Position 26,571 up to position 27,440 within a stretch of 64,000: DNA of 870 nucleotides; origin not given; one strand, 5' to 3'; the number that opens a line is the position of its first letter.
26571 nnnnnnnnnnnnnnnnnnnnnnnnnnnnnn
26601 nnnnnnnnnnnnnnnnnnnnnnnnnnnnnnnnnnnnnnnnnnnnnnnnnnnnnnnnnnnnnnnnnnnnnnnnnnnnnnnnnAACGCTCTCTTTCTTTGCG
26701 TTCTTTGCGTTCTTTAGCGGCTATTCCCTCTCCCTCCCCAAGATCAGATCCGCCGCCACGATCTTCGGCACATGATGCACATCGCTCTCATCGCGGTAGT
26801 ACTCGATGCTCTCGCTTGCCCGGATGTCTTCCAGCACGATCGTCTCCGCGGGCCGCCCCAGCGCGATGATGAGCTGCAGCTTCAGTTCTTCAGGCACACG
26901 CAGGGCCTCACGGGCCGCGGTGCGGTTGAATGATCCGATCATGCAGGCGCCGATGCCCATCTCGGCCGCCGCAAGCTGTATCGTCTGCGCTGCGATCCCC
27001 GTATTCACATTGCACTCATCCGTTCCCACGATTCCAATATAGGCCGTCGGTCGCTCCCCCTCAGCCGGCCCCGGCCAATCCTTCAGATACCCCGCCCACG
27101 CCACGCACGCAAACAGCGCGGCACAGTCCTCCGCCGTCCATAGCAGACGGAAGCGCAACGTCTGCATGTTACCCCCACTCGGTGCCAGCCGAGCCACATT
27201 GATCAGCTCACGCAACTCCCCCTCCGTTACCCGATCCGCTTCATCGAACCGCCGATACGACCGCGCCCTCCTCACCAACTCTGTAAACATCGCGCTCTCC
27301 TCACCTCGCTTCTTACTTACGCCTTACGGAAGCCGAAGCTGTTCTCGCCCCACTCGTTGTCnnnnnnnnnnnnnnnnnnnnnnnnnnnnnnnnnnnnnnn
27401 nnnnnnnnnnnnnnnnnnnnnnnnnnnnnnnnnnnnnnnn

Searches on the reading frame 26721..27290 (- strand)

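Call 8: search_protein_families(library=pfam, proteins=[window:26721-27290:-], max_evalue=0.01)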
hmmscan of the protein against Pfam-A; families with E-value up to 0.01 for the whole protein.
window:26721-27290:- (189 aa): 2 families
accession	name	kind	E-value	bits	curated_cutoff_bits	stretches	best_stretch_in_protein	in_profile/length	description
PF00881.29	Nitroreductase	-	2.8e-22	80.1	23.5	2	94-146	116-167/167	Nitroreductase family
PF14512.11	TM1586_NiRdase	-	4.5e-11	43.2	27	1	82-170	67-156/215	Putative TM nitroreductase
